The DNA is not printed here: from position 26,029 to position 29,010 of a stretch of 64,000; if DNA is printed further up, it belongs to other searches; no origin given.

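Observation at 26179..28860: NLR-like fusion: N-terminal LRR (ribonuclease-inhibitor type) plus KAP-family P-loop NTPase with intramembrane insert. Candidate single-gene defence/abortive-infection module.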

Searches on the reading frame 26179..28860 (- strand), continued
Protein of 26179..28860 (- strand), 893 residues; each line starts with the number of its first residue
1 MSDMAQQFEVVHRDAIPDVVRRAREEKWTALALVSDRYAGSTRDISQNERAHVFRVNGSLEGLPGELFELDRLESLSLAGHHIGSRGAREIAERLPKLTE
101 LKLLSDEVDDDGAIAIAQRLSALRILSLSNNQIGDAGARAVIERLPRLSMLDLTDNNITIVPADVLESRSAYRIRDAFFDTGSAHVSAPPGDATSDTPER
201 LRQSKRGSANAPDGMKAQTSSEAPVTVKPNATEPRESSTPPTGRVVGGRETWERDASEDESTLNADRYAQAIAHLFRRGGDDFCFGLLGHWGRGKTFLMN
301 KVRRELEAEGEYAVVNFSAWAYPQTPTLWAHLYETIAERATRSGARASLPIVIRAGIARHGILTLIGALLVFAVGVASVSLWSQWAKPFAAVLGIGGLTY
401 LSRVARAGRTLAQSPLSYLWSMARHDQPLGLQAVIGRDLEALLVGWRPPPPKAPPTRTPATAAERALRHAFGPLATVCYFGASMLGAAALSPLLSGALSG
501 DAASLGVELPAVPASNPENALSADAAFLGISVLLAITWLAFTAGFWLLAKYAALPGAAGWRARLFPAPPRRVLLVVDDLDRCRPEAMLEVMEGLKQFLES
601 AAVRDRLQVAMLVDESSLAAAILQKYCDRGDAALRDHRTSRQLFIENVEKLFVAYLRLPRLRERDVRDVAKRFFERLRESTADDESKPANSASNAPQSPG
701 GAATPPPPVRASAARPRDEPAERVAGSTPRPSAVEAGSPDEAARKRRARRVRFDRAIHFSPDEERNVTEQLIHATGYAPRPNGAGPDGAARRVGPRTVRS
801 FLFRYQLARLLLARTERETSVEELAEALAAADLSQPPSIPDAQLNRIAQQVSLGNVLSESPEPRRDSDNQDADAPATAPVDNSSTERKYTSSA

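Call 70: search_protein_families(library=padloc, alignment_id=A5, max_evalue=0.00001)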
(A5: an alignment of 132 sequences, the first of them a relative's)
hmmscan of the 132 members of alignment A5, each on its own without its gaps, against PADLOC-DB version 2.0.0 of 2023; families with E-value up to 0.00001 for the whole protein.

A. member 1, L017:7951-8970:+ (340 aa): 9 families
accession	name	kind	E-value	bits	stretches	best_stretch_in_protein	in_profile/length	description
PDLC04954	PDC-S19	-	1.1e-116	387.8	1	2-323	2-328/330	-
PDLC04955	PDC-S19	-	9.1e-40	134.9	2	2-181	5-171/338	-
PDLC04953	PDC-S19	-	2.6e-29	100.7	1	7-206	9-200/333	-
PDLC04952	PDC-S19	-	1.4e-26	91.9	1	1-274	1-257/328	-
PDLC04949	PDC-S19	-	3.6e-17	60.7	1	4-58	6-60/334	-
PDLC04950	PDC-S19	-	1.3e-14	52.2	1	6-195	9-187/353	-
PDLC04948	PDC-S19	-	5.6e-11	40.4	1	2-203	9-201/325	-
PDLC04951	PDC-S19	-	3.4e-10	37.6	1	1-56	1-56/357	-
PDLC04947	PDC-S19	-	8.5e-08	29.9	0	5-60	7-62/355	-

B. families by the number of members that match (of 132 scanned): 215 families (the first 25 are shown)
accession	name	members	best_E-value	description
PDLC04140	mad8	5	4.1e-10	mads_8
PDLC04135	mad3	4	2.1e-31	mads_3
PDLC03614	REase_MTase_IIG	3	7.9e-284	Type IIG restriction enzyme-methyltransferase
PDLC03920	MkoA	3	1.3e-60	-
PDLC03921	MkoA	3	1.4e-42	-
PDLC05065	PDC-S68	2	0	-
PDLC03611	REase_MTase_IIG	2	1.3e-213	Type IIG restriction enzyme-methyltransferase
PDLC05064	PDC-S68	2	7e-139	-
PDLC02643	DrmMI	2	7.3e-52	DrmMI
PDLC03924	MkoC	2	3.8e-51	-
PDLC01734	typeIV_RecD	2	7.4e-48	RecD_0_IVD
PDLC02638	DrmMI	2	3.1e-41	DrmMI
PDLC03613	REase_MTase_IIG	2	8.8e-36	Type IIG restriction enzyme-methyltransferase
PDLC01148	RecD_like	2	5.4e-35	RecD/Tra ATPase fused to N-terminal HHH domain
PDLC03622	REase_MTase_IIG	2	2.8e-30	Type IIG restriction enzyme-methyltransferase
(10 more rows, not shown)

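Call 71: search_protein_families(library=pfam, alignment_id=A5, max_evalue=0.00001)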
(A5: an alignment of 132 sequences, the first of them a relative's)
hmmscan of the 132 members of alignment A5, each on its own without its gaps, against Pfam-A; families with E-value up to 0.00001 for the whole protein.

A. member 1, L017:7951-8970:+ (340 aa): 1 family
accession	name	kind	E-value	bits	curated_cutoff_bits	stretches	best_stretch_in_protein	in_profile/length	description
PF12358.13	DUF3644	-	3e-49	167.5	27.6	1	7-198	1-181/183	Domain of unknown function (DUF3644)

B. families by the number of members that match (of 132 scanned): 88 families (the first 25 are shown)
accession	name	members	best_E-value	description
PF00005.33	ABC_tran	4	1.3e-36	ABC transporter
PF00271.37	Helicase_C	3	2.1e-20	Helicase conserved C-terminal domain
PF00270.35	DEAD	3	4.6e-14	DEAD/DEAH box helicase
PF07669.17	Eco57I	3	1.8e-12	Eco57I restriction-modification methylase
PF01923.23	Cob_adeno_trans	2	3e-62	Cobalamin adenosyltransferase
PF13086.12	AAA_11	2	3.1e-29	AAA domain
PF13604.12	AAA_30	2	1.2e-28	AAA domain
PF18291.6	HU-HIG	2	3.4e-25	HU domain fused to wHTH, Ig, or Glycine-rich motif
PF04851.21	ResIII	2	6.1e-23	Type III restriction enzyme, res subunit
PF13245.12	AAA_19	2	8.8e-22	AAA domain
PF11387.14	DUF2795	2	9e-20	Protein of unknown function (DUF2795)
PF07690.21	MFS_1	2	1.6e-16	Major Facilitator Superfamily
PF13538.12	UvrD_C_2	2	8.8e-15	UvrD-like helicase C-terminal domain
PF01443.25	Viral_helicase1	2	9.1e-15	Viral superfamily 1 RNA helicase core domain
PF02463.25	SMC_N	2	3.7e-08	RecF/RecN/SMC N terminal domain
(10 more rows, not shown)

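Call 77: search_protein_families(library=pfam, proteins=[L069:9431-12157:+, L074:514-1368:+, L069:3536-5017:+, L069:5137-6834:+, L069:6978-7787:+, L069:8482-9132:+, L069:12229-12852:-, L069:12935-13633:-, L069:14046-15068:+, L069:15780-17303:+], max_evalue=0.0001)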
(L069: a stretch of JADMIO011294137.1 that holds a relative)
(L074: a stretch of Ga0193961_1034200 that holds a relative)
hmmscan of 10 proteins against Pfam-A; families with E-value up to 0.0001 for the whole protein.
L069:9431-12157:+ (909 aa): 2 families
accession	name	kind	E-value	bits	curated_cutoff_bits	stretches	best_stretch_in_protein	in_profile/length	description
PF07693.20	KAP_NTPase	-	9.5e-26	91.2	20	1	368-686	4-237/293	KAP family P-loop domain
PF12799.13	LRR_4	-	1.5e-09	38.2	27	1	130-170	2-43/44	Leucine Rich repeats (2 copies)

L074:514-1368:+ (285 aa): 5 families
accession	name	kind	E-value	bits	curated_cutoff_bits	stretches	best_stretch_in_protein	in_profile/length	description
PF13855.12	LRR_8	-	6.9e-10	39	27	1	53-109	3-61/61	Leucine rich repeat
PF07693.20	KAP_NTPase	-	9.1e-10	38.7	20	1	207-268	18-77/293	KAP family P-loop domain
PF23598.1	LRR_14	-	1.2e-08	34.6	40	1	67-128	40-100/353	Leucine-rich repeat region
PF12799.13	LRR_4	-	2.7e-07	31.1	27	1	76-112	3-39/44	Leucine Rich repeats (2 copies)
PF00560.39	LRR_1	-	4e-06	26.3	20.6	0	76-96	2-23/23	Leucine Rich Repeat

L069:3536-5017:+ (494 aa): 4 families
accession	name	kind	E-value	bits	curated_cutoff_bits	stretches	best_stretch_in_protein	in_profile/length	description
PF13181.12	TPR_8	-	1.6e-06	28.3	25.7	0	405-432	3-30/34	Tetratricopeptide repeat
PF07719.23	TPR_2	-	3.1e-06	27.3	27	0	443-471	2-30/34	Tetratricopeptide repeat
PF13424.12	TPR_12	-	5.6e-06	26.9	30.1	1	408-472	8-75/77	Tetratricopeptide repeat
PF13176.12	TPR_7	-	1.2e-05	25.4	27.9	0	451-474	8-31/36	Tetratricopeptide repeat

L069:5137-6834:+ (566 aa): 3 families
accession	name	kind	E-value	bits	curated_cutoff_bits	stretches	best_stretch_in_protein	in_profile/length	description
PF02463.25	SMC_N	-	1.5e-18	67.4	40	1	16-521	2-214/220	RecF/RecN/SMC N terminal domain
PF13476.12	AAA_23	-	8.8e-14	53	27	1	18-229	1-194/201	AAA domain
PF13304.12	AAA_21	-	5.8e-07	30.3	27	0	426-508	221-302/304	AAA domain, putative AbiEii toxin, Type IV TA system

L069:6978-7787:+ (270 aa): 2 families
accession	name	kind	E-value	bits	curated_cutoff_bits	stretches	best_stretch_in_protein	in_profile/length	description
PF13561.12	adh_short_C2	-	3.9e-60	203.8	27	1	15-256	1-236/236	Enoyl-(Acyl carrier protein) reductase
PF00106.31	adh_short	-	2.4e-11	43.9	26.6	1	20-201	10-186/195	short chain dehydrogenase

L069:8482-9132:+ (217 aa): 3 families
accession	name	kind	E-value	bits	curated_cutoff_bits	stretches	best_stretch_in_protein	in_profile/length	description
PF00005.33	ABC_tran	-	7.7e-36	124.2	25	1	17-165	1-136/137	ABC transporter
PF02463.25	SMC_N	-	3.7e-08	33.5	40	1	28-211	25-212/220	RecF/RecN/SMC N terminal domain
PF13304.12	AAA_21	-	4.2e-05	24.2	27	0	29-50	1-22/304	AAA domain, putative AbiEii toxin, Type IV TA system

L069:12229-12852:- (207 aa): 1 family
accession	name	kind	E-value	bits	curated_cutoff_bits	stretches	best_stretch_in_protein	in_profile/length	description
PF01923.23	Cob_adeno_trans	-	3e-62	210.1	24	1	26-192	1-171/171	Cobalamin adenosyltransferase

L069:12935-13633:- (232 aa): 3 families
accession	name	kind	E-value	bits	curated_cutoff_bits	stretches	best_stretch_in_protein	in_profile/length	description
PF00005.33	ABC_tran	-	9.2e-36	123.9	25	1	23-171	1-136/137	ABC transporter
PF13304.12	AAA_21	-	1.4e-06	29.1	27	0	37-63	3-32/304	AAA domain, putative AbiEii toxin, Type IV TA system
PF02463.25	SMC_N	-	5.7e-05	23.1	40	0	34-215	25-211/220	RecF/RecN/SMC N terminal domain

L069:14046-15068:+ (341 aa): 1 family
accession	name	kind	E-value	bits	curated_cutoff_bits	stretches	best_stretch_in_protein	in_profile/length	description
PF00579.31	tRNA-synt_1b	-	2.7e-65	221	21.1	1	14-292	7-290/292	tRNA synthetases class I (W and Y)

L069:15780-17303:+ (508 aa): 0 families
